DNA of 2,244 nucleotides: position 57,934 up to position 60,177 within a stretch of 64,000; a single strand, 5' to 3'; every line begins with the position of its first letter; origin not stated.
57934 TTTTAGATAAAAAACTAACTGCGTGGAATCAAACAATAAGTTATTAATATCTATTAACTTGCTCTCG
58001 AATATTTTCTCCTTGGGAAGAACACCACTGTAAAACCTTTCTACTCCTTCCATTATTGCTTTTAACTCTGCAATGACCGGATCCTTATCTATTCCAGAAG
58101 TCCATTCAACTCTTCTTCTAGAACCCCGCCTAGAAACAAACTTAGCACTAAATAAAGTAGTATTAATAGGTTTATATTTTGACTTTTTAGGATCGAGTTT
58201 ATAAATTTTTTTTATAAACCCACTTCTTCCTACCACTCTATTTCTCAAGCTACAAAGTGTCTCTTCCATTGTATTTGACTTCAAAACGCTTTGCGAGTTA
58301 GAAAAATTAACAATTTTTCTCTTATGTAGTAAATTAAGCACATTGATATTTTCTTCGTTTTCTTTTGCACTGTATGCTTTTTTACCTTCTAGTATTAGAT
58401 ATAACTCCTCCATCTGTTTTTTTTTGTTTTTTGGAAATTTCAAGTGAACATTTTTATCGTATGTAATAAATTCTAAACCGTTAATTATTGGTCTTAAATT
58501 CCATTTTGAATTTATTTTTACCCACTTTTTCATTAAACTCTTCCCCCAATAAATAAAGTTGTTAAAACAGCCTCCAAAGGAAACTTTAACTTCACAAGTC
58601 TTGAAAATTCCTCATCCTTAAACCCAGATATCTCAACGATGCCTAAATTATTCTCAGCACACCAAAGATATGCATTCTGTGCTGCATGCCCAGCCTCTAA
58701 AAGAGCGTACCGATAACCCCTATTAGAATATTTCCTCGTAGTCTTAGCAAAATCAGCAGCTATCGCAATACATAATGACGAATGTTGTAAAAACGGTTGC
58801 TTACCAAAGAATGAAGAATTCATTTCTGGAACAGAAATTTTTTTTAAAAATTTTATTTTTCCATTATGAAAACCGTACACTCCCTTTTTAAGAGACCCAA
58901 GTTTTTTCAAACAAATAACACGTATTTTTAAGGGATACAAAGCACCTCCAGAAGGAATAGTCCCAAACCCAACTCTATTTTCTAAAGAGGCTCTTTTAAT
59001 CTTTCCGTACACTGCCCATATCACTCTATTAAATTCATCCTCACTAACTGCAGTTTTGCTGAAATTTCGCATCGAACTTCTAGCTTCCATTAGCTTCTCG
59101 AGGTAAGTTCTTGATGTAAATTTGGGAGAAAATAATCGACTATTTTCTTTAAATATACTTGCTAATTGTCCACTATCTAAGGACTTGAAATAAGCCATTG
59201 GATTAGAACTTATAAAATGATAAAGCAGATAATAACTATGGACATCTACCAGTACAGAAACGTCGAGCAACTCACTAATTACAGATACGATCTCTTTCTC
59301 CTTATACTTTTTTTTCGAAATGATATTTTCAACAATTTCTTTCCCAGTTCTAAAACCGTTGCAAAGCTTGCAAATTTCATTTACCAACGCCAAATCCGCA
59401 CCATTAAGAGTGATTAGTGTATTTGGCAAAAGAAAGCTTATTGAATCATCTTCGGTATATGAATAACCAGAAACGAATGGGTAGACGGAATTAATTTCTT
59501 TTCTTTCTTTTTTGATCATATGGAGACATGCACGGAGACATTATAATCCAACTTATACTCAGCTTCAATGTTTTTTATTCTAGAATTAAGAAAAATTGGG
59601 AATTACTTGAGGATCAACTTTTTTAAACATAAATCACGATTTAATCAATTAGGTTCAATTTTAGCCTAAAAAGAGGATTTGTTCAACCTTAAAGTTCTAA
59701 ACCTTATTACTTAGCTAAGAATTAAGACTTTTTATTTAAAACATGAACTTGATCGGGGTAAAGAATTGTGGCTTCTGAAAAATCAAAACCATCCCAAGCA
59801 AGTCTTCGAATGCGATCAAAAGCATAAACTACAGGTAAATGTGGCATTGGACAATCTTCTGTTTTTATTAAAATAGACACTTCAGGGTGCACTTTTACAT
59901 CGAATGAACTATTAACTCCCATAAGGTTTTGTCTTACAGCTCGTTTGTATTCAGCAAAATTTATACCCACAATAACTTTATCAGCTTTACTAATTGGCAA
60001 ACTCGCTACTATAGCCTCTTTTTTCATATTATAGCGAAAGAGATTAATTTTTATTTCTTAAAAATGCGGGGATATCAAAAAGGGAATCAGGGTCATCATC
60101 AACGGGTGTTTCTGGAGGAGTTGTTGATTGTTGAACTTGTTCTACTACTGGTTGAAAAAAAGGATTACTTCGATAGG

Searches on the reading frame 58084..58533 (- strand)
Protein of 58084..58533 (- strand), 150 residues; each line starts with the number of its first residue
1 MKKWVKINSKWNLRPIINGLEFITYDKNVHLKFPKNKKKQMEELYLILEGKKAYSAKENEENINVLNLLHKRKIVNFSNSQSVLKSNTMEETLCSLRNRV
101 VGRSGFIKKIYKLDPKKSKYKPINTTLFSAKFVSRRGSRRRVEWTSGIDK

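Call 54: predict_structure(alignment_id=A3)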
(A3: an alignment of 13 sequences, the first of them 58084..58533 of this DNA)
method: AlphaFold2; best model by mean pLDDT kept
length: 150 residues; sequences in the alignment: 13
mean_pLDDT: 76.5   pTM: 0.56
mean pLDDT of the five models: 76.5, 75.9, 73.5, 71.2, 70.8
residues with pLDDT >= 90: 38; 70-90: 59; 50-70: 53; < 50: 0
segments of 3 or more residues with pLDDT < 50: none
pLDDT, mean of each block of 10 residues (from residue 1): 87 86 85 88 91 84 93 92 59 59 57 61 65 72 71
secondary structure, 60 per line:
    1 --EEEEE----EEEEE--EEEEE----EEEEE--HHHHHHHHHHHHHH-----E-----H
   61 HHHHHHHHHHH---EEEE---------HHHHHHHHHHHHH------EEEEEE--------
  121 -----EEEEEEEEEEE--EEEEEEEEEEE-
elements in order: E3-7 E12-16 E19-23 E28-32 H35-48 H60-71 E75-78 H88-100 E107-112 E126-136 E139-149

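Call 57: fold_search(model_id=the predicted structure, library=pdb)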
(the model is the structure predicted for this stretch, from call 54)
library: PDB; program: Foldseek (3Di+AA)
matches with E <= 10: 533; with E <= 0.001: 0
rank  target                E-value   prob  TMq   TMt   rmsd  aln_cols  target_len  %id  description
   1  8t19_A                1.4e-02  1.00  0.35  0.55   4.3        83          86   14  RiPP precursor peptide recognition element (RRE) domain of Ocin-ThiF-like partner protein, PbtF, bound to an 8 residue (released 2024-06-12)
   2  5lq4_A                1.8e-01  0.35  0.29  0.12  14.1       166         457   11  The Structure of ThcOx, the First Oxidase Protein from the Cyanobactin Pathways (released 2016-11-09)
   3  4md5_B                2.4e-01  0.06  0.15  0.13  18.2       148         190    7  Immune Receptor (released 2013-12-04)
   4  5lq4_B                2.6e-01  0.77  0.31  0.12   4.5        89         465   13  The Structure of ThcOx, the First Oxidase Protein from the Cyanobactin Pathways (released 2016-11-09)
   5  6cpo_B                2.6e-01  0.08  0.15  0.13  18.0       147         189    5  Crystal structure of DR15 presenting the RQ13 peptide (released 2018-06-06)
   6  9nih_B                2.6e-01  0.07  0.14  0.12  17.4       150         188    6  Crystal structure of HLA-DR4 presenting citrullinated Tenascin C peptide (released 2025-05-21)
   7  4i0p_H                2.6e-01  0.06  0.16  0.13  18.2       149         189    9  HLA-DO in complex with HLA-DM (released 2012-12-26)
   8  4mdi_B                2.6e-01  0.04  0.12  0.12  18.2       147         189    5  Immune Receptor (released 2013-12-04)
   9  6cpo_E                3.4e-01  0.08  0.15  0.13  17.9       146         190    5  Crystal structure of DR15 presenting the RQ13 peptide (released 2018-06-06)
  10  8pz5_A                3.6e-01  0.66  0.31  0.12   4.4        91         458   13  Structure of ThcOx, solved at wavelength 3.099 A (released 2023-10-25)
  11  4uje_CH               3.6e-01  0.09  0.20  0.17  16.6       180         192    9  Regulation of the mammalian elongation cycle by 40S subunit rolling: a eukaryotic-specific ribosome rearrangement (released 2014-07-16)
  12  4i0p_D                3.6e-01  0.07  0.16  0.14  18.5       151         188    8  HLA-DO in complex with HLA-DM (released 2012-12-26)
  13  4v61_BI               3.8e-01  0.12  0.20  0.17  17.5       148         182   10  Homology model for the Spinach chloroplast 30S subunit fitted to 9.4A cryo-EM map of the 70S chlororibosome. (released 2014-07-09)
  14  7yx9_B                3.8e-01  0.06  0.15  0.12  17.1       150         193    8  MHC-II dynamics are maintained in HLA-DR allotypes to ensure catalyzed peptide exchange (released 2023-02-22)
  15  8trq_B                4.1e-01  0.06  0.14  0.13  17.9       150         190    5  T cell recognition of citrullinated vimentin peptide presented by HLA-DR4 (released 2024-07-31)
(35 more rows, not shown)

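Call 71: search_protein_representatives(alignment_id=A3)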
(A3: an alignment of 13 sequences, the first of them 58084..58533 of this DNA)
Query: 13 sequences, 151 profile positions. Proteins with E-value up to 0.001 (for the whole library): 19; up to 1e-10: 17; up to 1e-30: 9. The best 19 are listed.
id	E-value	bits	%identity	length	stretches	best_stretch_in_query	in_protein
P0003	7.4e-52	191.4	-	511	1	1-150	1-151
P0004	9.5e-52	191.0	-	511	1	1-151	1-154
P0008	2.8e-50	186.3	-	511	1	1-150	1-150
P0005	4.1e-47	176.0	-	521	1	1-150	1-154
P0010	4.6e-47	175.8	-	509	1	1-151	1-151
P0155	1.2e-46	174.5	-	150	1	4-150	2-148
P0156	2.9e-37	144.0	-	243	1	1-150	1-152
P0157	7.7e-33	129.6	-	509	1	2-150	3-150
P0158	1.3e-31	125.6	-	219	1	23-150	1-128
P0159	3.3e-27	111.4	-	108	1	2-110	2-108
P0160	1.1e-25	106.4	-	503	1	1-150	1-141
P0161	5.3e-25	104.2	-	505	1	1-150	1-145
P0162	1.1e-22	96.7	-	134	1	3-131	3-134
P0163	8.4e-22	93.8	-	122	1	1-94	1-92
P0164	1.1e-21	93.5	-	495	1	4-151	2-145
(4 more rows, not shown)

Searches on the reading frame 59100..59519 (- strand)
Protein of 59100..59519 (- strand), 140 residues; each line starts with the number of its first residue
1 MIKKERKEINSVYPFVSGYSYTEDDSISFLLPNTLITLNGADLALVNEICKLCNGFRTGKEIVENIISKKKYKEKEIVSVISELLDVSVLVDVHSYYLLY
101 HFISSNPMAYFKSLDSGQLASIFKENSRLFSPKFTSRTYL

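Call 48: search_protein_families(library=pfam, alignment_id=A2, max_evalue=1)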
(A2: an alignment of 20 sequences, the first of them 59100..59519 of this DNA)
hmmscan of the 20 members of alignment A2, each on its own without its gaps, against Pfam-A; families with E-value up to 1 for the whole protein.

A. member 1, window:59100-59519:- (140 aa): 1 family
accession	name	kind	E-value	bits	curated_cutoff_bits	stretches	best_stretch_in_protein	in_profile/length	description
PF05346.16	DUF747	-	0.029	14.5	25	1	51-106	54-107/315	Eukaryotic membrane protein family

B. families by the number of members that match (of 20 scanned): 22 families
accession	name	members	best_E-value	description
PF04738.18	Lant_dehydr_N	5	0.019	Lantibiotic dehydratase, N terminus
PF05402.18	PqqD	4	0.0024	Coenzyme PQQ synthesis protein D (PqqD)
PF06218.16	NPR2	2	0.011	Nitrogen permease regulator 2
PF16007.11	DUF4777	2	0.017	Domain of unknown function (DUF4777)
PF16702.10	DUF5063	2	0.13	Domain of unknown function (DUF5063)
PF10557.15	Cullin_Nedd8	1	0.017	Cullin protein neddylation domain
PF05346.16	DUF747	1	0.029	Eukaryotic membrane protein family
PF21084.3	DUF4423_like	1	0.034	Winged Helix-turn-helix domain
PF08587.17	UBA_2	1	0.067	Ubiquitin associated domain (UBA)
PF10323.15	7TM_GPCR_Srv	1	0.092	Serpentine type 7TM GPCR chemoreceptor Srv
PF18151.6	DUF5601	1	0.098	Domain of unknown function (DUF5601)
PF18442.6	G2BR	1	0.1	E3 gp78 Ube2g2-binding region (G2BR)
PF21840.1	DUF6899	1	0.12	Domain of unknown function (DUF6899)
PF14390.12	DUF4420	1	0.13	Putative PD-(D/E)XK family member, (DUF4420)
PF08623.16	TIP120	1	0.14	TATA-binding protein interacting (TIP20)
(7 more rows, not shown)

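Call 52: predict_structure(alignment_id=A2)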
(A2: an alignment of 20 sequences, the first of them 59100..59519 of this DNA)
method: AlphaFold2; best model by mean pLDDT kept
length: 140 residues; sequences in the alignment: 20
mean_pLDDT: 78.8   pTM: 0.66
mean pLDDT of the five models: 78.8, 74.4, 74.0, 73.2, 71.4
residues with pLDDT >= 90: 69; 70-90: 30; 50-70: 21; < 50: 20
segments of 3 or more residues with pLDDT < 50: 1-4, 107-111, 129-133, 137-140
pLDDT, mean of each block of 10 residues (from residue 1): 57 91 91 88 93 94 94 94 93 83 57 65 55 47
secondary structure, 60 per line:
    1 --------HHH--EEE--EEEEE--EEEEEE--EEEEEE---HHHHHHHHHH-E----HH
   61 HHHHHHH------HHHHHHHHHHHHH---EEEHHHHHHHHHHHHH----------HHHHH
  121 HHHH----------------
elements in order: E14-16 E19-23 E26-31 E34-39 H43-52 H59-67 H74-86 E90-92 H93-105 H116-124

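Call 55: fold_search(model_id=the predicted structure, library=pdb)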
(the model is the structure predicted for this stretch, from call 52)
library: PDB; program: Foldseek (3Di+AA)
matches with E <= 10: 339; with E <= 0.001: 0
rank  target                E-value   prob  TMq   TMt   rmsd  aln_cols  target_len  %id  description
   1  5ehk_A                3.8e-03  1.00  0.49  0.08   9.7       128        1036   10  Crystal structure of tRNA dependent lantibiotic dehydratase MibB from Microbispora sp. 107891 (released 2016-03-02)
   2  4bs9                  8.5e-03  1.00  0.46  0.10   2.6        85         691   22  Structure of the heterocyclase TruD (released 2013-11-06)
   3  4v1u_B                1.8e-02  1.00  0.42  0.09   2.8        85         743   20  Heterocyclase in complex with substrate and Cofactor (released 2015-01-14)
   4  8t19_A                2.1e-02  1.00  0.45  0.69   3.0        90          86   11  RiPP precursor peptide recognition element (RRE) domain of Ocin-ThiF-like partner protein, PbtF, bound to an 8 residue (released 2024-06-12)
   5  5v1u_B                4.2e-02  0.99  0.39  0.58   3.6        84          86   20  TbiB1 in Complex with the TbiA(beta) Leader Peptide (released 2018-09-05)
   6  4v1v_B                4.5e-02  1.00  0.43  0.09   2.8        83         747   20  Heterocyclase in complex with substrate and Cofactor (released 2015-01-14)
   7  6ec7                  7.3e-02  0.93  0.45  0.10   7.7       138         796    9  Glutamylation domain, TbtB, from thiomuracin biosynthesis (released 2019-08-14)
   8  8hkr_B                1.3e-01  0.89  0.38  0.16   4.8        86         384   12  Crystal Structure of Histone H3 Lysine 79 (H3K79) Methyltransferase Rv2067c from Mycobacterium tuberculosis (released 2023-10-18)
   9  5lq4_A                1.5e-01  0.97  0.41  0.14   3.1        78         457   13  The Structure of ThcOx, the First Oxidase Protein from the Cyanobactin Pathways (released 2016-11-09)
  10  5lq4_B                1.7e-01  0.94  0.41  0.14   3.6        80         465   12  The Structure of ThcOx, the First Oxidase Protein from the Cyanobactin Pathways (released 2016-11-09)
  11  6l9j_A                3.0e-01  0.16  0.25  0.19  11.7       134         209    9  Structure of yeast Snf5 and Swi3 subcomplex (released 2020-11-11)
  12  7ly7_B                3.2e-01  0.44  0.41  0.19  15.8       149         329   12  Crystal structure of the elongation module of the bacillamide NRPS, BmdB, in complex with the oxidase BmdC (released 2022-02-02)
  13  5v1u_C                3.4e-01  0.90  0.40  0.60   3.6        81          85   17  TbiB1 in Complex with the TbiA(beta) Leader Peptide (released 2018-09-05)
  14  8pz5_A                3.6e-01  0.89  0.40  0.14   3.0        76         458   13  Structure of ThcOx, solved at wavelength 3.099 A (released 2023-10-25)
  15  8zak_B                7.1e-01  0.06  0.20  0.13  16.1       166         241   14  Crystal structure of the channel protein CorA from Campylobacter jejuni in complex with Ni2+ (released 2024-06-19)
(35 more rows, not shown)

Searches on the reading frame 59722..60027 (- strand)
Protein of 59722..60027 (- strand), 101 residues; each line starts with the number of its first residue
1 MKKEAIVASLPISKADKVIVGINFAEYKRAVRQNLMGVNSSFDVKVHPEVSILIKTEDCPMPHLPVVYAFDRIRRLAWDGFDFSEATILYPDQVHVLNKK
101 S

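Call 4: search_protein_families(library=pfam, proteins=[window:59722-60027:-], max_evalue=0.01)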
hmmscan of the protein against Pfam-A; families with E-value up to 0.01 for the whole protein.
window:59722-60027:- (101 aa): 0 families

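Call 6: search_protein_families(library=ncbifam, proteins=[window:59722-60027:-], max_evalue=0.01)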
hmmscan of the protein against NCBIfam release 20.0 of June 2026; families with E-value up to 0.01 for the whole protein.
window:59722-60027:- (101 aa): 0 families

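Call 43: find_homologous_proteins(query=window:59722-60027:-, max_evalue=0.001)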
Query window:59722-60027:- (101 aa): 1 proteins with E <= 0.001 among 2 candidates.
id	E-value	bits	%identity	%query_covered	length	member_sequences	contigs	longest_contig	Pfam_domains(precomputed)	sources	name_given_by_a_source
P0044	3.5e-60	218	100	100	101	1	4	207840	-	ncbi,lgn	-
